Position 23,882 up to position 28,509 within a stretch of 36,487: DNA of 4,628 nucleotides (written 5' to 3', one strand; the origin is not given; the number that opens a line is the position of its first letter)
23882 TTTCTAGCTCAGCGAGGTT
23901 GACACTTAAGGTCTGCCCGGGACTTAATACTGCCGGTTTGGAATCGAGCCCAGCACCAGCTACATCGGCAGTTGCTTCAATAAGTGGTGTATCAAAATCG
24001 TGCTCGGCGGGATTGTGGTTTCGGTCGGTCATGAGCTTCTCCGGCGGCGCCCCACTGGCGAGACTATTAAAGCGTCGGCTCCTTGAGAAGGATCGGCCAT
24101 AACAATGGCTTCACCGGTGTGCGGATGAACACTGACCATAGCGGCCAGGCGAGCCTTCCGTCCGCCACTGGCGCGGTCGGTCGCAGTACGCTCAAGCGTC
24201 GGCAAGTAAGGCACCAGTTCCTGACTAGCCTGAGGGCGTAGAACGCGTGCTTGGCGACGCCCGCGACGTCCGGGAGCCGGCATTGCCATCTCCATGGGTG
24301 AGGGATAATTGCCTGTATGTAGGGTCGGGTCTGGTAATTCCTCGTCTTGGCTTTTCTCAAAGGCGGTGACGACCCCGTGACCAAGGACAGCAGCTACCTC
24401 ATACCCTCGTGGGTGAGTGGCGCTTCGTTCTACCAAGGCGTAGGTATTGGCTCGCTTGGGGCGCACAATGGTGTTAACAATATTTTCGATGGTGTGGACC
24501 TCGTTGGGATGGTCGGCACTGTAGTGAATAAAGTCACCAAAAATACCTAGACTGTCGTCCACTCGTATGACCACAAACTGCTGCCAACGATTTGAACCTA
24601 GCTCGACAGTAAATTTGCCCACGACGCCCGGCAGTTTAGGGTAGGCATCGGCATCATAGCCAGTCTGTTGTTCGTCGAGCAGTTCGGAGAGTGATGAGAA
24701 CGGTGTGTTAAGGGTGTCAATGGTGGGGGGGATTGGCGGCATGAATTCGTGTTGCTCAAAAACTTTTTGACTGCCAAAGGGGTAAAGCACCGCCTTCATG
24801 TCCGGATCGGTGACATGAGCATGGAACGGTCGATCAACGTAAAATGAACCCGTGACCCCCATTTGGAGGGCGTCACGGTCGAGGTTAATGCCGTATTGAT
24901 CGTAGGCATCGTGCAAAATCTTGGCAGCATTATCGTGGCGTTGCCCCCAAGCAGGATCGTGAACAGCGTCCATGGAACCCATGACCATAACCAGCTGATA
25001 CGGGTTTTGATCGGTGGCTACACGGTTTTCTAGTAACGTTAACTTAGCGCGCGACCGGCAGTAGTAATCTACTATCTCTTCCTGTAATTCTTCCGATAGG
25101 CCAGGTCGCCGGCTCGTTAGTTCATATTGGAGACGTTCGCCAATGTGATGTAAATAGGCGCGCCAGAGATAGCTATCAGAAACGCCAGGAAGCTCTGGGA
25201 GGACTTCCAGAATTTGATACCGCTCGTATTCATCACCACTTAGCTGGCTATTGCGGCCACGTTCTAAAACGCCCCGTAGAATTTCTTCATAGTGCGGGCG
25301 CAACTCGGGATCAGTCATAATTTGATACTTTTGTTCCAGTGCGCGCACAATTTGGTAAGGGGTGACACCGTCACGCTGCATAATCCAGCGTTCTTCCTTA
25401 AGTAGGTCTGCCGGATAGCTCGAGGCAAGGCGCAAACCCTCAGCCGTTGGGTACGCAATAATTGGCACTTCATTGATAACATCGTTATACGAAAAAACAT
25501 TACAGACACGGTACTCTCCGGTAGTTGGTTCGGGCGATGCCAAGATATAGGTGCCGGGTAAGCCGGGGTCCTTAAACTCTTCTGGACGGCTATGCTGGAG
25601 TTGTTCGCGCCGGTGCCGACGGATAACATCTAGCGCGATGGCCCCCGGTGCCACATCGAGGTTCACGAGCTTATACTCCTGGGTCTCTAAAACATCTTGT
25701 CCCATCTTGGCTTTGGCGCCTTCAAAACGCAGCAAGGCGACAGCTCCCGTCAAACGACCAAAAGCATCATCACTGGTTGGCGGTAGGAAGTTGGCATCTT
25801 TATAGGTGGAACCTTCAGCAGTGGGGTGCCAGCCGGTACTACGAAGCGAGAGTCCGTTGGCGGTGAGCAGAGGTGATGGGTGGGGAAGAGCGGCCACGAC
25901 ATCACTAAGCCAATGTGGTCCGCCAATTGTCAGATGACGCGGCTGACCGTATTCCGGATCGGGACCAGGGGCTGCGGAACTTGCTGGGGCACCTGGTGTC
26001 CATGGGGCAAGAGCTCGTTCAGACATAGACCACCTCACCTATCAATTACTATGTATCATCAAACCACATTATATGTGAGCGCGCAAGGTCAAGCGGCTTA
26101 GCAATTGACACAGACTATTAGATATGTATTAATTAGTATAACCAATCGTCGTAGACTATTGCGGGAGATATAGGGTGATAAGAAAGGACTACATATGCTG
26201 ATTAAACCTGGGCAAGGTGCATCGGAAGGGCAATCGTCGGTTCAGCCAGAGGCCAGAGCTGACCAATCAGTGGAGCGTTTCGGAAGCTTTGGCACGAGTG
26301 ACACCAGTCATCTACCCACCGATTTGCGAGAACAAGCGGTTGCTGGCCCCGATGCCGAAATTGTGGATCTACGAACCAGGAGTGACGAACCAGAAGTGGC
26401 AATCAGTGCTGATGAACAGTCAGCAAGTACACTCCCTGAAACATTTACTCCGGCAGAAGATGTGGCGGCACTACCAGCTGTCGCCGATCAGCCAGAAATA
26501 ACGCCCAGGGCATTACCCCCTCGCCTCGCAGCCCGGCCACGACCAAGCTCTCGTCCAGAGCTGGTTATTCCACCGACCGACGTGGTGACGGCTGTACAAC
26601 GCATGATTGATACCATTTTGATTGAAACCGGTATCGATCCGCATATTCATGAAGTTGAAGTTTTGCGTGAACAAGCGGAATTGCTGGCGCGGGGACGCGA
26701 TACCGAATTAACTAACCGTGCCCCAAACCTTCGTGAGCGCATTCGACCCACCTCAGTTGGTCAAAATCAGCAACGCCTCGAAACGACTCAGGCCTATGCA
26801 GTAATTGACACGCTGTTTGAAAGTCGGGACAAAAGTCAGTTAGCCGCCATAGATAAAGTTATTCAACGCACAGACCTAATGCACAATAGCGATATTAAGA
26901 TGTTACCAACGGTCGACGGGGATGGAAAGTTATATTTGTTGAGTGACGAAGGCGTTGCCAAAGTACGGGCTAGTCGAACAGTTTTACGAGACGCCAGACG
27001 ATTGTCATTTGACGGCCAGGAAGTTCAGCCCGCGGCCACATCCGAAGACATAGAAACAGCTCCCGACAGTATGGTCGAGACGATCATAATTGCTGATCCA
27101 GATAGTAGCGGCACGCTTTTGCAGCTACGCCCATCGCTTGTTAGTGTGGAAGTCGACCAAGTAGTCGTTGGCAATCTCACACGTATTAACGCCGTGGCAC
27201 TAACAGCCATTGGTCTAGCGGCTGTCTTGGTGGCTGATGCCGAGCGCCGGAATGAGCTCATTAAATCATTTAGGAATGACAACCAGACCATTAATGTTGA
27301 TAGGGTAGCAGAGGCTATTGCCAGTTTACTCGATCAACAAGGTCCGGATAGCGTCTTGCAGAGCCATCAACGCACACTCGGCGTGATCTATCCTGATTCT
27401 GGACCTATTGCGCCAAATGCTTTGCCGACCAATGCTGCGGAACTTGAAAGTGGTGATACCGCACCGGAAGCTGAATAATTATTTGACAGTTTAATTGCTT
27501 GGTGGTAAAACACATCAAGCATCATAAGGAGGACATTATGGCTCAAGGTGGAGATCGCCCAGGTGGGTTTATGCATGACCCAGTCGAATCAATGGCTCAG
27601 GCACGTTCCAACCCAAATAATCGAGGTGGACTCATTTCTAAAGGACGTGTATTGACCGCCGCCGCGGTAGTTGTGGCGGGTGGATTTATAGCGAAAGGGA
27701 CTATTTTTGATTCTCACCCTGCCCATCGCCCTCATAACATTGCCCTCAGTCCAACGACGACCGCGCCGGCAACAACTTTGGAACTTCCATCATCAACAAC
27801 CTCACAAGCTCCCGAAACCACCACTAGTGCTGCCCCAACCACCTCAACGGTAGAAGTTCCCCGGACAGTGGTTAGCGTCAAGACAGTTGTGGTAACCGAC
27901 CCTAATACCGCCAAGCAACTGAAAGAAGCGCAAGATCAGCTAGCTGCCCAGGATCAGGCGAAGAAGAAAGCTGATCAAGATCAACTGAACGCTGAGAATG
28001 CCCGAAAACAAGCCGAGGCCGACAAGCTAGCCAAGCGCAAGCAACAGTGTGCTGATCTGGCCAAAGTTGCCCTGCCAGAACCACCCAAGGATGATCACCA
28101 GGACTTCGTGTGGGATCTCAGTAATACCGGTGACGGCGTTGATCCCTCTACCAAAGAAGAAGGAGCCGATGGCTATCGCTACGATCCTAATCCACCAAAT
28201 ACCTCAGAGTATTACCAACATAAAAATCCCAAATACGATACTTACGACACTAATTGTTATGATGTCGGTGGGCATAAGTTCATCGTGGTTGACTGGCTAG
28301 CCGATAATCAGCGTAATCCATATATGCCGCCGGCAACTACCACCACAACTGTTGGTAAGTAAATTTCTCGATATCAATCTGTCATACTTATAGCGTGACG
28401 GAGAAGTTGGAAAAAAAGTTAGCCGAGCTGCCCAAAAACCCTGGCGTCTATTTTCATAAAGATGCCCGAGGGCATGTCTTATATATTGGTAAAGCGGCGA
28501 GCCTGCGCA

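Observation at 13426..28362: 15-kb block of 11 lineage-specific ORFs between trhO and uvrC: candidate uncharacterised cell-envelope or cell-contact module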

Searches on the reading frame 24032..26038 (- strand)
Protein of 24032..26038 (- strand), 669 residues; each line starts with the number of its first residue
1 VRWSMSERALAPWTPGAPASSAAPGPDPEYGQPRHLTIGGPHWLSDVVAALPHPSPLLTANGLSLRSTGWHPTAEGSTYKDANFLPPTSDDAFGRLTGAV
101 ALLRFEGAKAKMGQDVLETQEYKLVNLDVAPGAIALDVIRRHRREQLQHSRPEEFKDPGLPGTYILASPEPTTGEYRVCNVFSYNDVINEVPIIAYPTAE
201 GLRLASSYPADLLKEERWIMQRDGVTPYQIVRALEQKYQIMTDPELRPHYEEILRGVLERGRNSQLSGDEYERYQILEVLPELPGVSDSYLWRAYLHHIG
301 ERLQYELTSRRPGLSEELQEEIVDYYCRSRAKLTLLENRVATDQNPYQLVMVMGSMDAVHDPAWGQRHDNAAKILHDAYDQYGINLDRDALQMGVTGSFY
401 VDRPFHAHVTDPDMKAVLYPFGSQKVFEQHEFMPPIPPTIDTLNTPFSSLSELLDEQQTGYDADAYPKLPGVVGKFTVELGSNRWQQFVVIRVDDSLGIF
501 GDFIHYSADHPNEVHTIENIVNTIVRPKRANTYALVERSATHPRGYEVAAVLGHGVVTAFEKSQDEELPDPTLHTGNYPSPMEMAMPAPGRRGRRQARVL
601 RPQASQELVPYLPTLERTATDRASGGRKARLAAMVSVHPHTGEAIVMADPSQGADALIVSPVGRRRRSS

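Call 5: search_protein_families(library=pfam, max_evalue=0.1, proteins=[window:24032-26038:-])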
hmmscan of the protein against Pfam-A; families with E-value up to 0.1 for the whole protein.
window:24032-26038:- (669 aa): 0 families

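Call 7: search_protein_families(library=ncbifam, max_evalue=0.1, proteins=[window:24032-26038:-])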
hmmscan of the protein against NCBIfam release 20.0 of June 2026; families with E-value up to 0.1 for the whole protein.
window:24032-26038:- (669 aa): 0 families

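Call 8: search_protein_families(library=phrogs, max_evalue=0.1, proteins=[window:24032-26038:-])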
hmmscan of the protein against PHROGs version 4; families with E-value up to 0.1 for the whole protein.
window:24032-26038:- (669 aa): 0 families

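Call 9: find_encoding_contigs(protein=window:24032-26038:-, flank=10000, max_places=6)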
Protein window:24032-26038:- (669 aa): no gene with exactly this product is on record in the collection.

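Call 11: find_encoding_contigs(protein=window:24032-26026:-, flank=10000, max_places=6)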
Protein window:24032-26026:- (665 aa): no gene with exactly this product is on record in the collection.

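Call 12: find_homologous_proteins(query=window:24032-26026:-, max_evalue=0.001)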
Query window:24032-26026:- (665 aa): 1 proteins with E <= 0.001 among 8000 candidates.
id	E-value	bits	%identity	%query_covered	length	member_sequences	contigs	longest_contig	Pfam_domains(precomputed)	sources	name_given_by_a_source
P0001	0.0e+0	1532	100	100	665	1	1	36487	-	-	-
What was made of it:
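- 24029..26026 (-): B09, 665 aa: acidic cytoplasmic protein and a true sequence ORFan. It finds only itself in 5.8 billion proteins (call 12).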

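Call 41: search_solved_structures(query=window:24032-26026:-, max_evalue=5)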
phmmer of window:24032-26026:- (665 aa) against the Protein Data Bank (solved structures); distinct sequences matched with E-value up to 5: 0.

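Call 45: search_protein_families(library=padloc, max_evalue=0.1, proteins=[window:24032-26026:-])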
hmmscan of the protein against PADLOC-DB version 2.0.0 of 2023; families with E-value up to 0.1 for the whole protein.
window:24032-26026:- (665 aa): 0 families

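Call 48: find_related_loci(query=window:24032-26026:-, collection=viral_contigs, flank=10000)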
Query window:24032-26026:- (665 aa) in viral_contigs; peptide patterns used: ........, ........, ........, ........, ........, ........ (x = any residue, [..] = any of these).
No stretch of DNA in the collection matches any of the patterns.

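Call 54: search_protein_representatives(protein=window:24032-26026:-)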
Query: 665 residues. Proteins with E-value up to 0.001 (for the whole library): 2; up to 1e-10: 1; up to 1e-30: 1. The best 2 are listed.
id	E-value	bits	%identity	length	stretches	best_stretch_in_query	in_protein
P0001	0.0e+00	1531.9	100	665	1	1-665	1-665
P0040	8.9e-04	34.3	43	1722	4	323-361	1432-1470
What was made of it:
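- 24029..26026 (-): In 1.84 billion representatives scanned with full HMMER it finds itself plus one marginal 39-aa hit (call 54).
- Tried and rejected: B09 finds only itself (calls 12, 54).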

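Call 74: predict_structure(protein=window:24032-26026:-)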
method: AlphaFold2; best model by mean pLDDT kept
length: 665 residues; sequences in the alignment: 1
mean_pLDDT: 31.7   pTM: 0.21
mean pLDDT of the five models: 31.7, 27.5, 27.5, 25.2, 24.2
residues with pLDDT >= 90: 0; 70-90: 0; 50-70: 0; < 50: 665
segments of 3 or more residues with pLDDT < 50: 1-665
pLDDT, mean of each block of 10 residues (from residue 1): 26 28 29 24 24 22 23 25 28 29 27 27 30 33 31 31 32 31 27 30 30 28 31 40 45 42 38 37 37 45 41 45 41 32 28 31 41 39 32 27 24 22 26 27 31 37 35 33 34 30 36 35 29 29 26 23 27 26 29 31 37 40 34 38 37 34 30
secondary structure, 60 per line:
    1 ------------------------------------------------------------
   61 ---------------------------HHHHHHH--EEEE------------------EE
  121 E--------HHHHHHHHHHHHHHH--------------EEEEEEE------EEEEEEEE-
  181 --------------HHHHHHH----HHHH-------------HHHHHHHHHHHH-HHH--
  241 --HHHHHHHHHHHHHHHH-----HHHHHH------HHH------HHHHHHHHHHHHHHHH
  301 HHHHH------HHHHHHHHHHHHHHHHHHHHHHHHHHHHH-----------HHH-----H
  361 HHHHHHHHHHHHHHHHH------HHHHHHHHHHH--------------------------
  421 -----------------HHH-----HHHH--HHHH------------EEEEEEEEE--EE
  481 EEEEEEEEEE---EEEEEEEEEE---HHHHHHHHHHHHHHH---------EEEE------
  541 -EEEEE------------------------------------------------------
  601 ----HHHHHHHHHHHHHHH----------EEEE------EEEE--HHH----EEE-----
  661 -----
elements in order: H88-94 E97-100 E119-121 H130-144 E159-165 E172-179 H195-201 H206-209 H223-234 H243-258 H264-269 H285-305 H312-340 H360-377 H384-394 H446-449 H452-455 E468-476 E479-490 E494-503 H507-521 E531-534 E542-546 H605-619 E630-633 E640-643 E653-655
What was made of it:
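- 24029..26026 (-): AF2 gave pLDDT 32 (call 74).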

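Call 88: search_dna_similar(query=window:24032-26026:-, collection=plasmids, mode=protein, max_evalue=0.1, max_rows=8)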
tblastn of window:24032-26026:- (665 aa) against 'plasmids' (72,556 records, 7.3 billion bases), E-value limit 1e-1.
No match.
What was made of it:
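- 24029..26026 (-): No PDB, plasmid or viral match (calls 41, 88, 48).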

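Call 98: search_protein_families(library=pfam, max_evalue=10, proteins=[window:24032-26026:-])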
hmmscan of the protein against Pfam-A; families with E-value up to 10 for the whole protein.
window:24032-26026:- (665 aa): 1 family
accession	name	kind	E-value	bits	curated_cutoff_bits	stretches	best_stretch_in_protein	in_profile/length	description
PF11737.13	DUF3300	-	0.18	11.7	25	1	198-233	23-58/227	Protein of unknown function (DUF3300)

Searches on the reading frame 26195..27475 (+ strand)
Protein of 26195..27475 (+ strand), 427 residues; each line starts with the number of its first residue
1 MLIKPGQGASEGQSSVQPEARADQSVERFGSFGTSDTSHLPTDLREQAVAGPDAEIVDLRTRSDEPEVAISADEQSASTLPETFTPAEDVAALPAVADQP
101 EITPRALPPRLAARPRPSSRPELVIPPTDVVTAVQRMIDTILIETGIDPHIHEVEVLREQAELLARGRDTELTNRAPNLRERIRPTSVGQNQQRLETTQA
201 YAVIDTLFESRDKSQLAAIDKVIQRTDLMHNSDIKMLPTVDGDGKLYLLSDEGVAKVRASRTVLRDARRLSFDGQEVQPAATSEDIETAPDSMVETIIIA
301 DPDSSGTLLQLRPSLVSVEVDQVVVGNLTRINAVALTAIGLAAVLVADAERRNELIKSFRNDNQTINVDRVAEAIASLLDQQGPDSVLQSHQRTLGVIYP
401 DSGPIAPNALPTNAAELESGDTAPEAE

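Call 5: search_protein_families(library=pfam, max_evalue=0.1, proteins=[window:26195-27475:+])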
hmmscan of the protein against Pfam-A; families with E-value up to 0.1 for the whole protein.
window:26195-27475:+ (427 aa): 0 families

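Call 7: search_protein_families(library=ncbifam, max_evalue=0.1, proteins=[window:26195-27475:+])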
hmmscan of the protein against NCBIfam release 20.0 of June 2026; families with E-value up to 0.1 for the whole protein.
window:26195-27475:+ (427 aa): 0 families

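Call 8: search_protein_families(library=phrogs, max_evalue=0.1, proteins=[window:26195-27475:+])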
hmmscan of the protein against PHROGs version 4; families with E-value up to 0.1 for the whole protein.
window:26195-27475:+ (427 aa): 0 families

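Call 44: search_solved_structures(query=window:26195-27475:+, max_evalue=5)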
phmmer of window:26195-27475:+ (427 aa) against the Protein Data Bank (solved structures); distinct sequences matched with E-value up to 5: 1.
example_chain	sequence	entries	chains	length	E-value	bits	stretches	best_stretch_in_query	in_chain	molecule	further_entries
9cwt_C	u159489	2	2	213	1.6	11.1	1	96-130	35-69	NADH dehydrogenase [ubiquinone] iron-sulfur protein 7, mitochondrial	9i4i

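Call 45: search_protein_families(library=padloc, max_evalue=0.1, proteins=[window:26195-27475:+])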
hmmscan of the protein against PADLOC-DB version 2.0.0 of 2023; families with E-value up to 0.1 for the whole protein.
window:26195-27475:+ (427 aa): 0 families

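Call 91: search_dna_similar(query=window:26195-27475:+, collection=plasmids, mode=protein, max_evalue=0.1, max_rows=8)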
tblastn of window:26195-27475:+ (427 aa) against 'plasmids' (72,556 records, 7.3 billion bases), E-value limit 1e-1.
No match.

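Call 98: search_protein_families(library=pfam, max_evalue=10, proteins=[window:26195-27475:+])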
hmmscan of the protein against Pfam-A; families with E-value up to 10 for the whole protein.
window:26195-27475:+ (427 aa): 1 family
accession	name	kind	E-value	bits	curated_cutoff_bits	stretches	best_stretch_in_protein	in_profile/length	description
PF11976.14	Rad60-SLD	-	0.1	12.9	23.8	1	268-298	42-72/72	Ubiquitin-2 like Rad60 SUMO-like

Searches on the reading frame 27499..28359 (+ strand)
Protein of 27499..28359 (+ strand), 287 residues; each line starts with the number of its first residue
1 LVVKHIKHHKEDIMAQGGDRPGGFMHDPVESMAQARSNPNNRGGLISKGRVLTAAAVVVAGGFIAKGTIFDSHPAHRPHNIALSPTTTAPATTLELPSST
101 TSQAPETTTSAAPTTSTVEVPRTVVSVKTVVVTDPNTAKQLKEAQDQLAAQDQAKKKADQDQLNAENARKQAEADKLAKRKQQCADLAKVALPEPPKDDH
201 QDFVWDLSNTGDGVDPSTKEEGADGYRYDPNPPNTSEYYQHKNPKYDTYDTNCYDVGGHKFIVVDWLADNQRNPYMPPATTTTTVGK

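Call 6: search_protein_families(library=pfam, max_evalue=0.1, proteins=[window:27499-28359:+])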
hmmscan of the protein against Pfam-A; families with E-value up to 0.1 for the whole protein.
window:27499-28359:+ (287 aa): 1 family
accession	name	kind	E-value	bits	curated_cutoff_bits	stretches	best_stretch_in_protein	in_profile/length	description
PF02867.20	Ribonuc_red_lgC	-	0.05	12.7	23.9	1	96-158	387-447/523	Ribonucleotide reductase, barrel domain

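Call 7: search_protein_families(library=ncbifam, max_evalue=0.1, proteins=[window:27499-28359:+])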
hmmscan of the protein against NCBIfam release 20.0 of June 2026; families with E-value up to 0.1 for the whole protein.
window:27499-28359:+ (287 aa): 5 families
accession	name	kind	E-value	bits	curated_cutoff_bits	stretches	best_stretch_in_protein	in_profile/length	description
TIGR02794.1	tolA_full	equivalog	0.0021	17.4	59.45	1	97-182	44-138/362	cell envelope integrity protein TolA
NF033761.1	gliding_GltJ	equivalog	0.0077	15.4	450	1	32-199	359-534/671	adventurous gliding motility protein GltJ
NF033950.0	Cas12c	equivalog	0.021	12.5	250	1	130-206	488-565/1246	type V CRISPR-associated protein Cas12c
NF005844.0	PRK07764.1-3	equivalog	0.039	12.7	964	1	84-249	640-800/841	DNA polymerase III subunit gamma and tau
NF043060.1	MAP_0585_fam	equivalog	0.098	12.6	170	0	51-278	3-231/319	MAP_0585 family protein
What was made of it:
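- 27538..28362 (+): B11, 274 aa (start corrected from TTG 27499): short tail, a TM segment, a T/P-rich stalk, a coiled-coil-like K/Q/A-rich stretch and a 2-Cys C-terminal module. Only weak low-complexity NCBIfam matches such as TolA (call 7).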

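Call 8: search_protein_families(library=phrogs, max_evalue=0.1, proteins=[window:27499-28359:+])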
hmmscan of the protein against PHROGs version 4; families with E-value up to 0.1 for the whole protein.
window:27499-28359:+ (287 aa): 0 families

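Call 45: search_protein_families(library=padloc, max_evalue=0.1, proteins=[window:27499-28359:+])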
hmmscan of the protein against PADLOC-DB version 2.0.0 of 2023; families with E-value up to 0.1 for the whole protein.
window:27499-28359:+ (287 aa): 0 families

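Call 98: search_protein_families(library=pfam, max_evalue=10, proteins=[window:27538-28359:+])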
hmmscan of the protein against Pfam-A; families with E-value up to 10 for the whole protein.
window:27538-28359:+ (274 aa): 4 families
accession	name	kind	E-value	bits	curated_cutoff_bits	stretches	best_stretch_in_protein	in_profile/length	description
PF02867.20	Ribonuc_red_lgC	-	0.05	12.7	23.9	1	83-145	387-447/523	Ribonucleotide reductase, barrel domain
PF14235.11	DUF4337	-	0.58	10.7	27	1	128-194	52-119/161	Domain of unknown function (DUF4337)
PF11351.13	GTA_holin_3TM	-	2.2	9.2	24.8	1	109-163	5-65/123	Holin of 3TMs, for gene-transfer release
PF23404.1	FAZ1_C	-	2.3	8.8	27.6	2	144-173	1-31/35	FAZ1, C-terminal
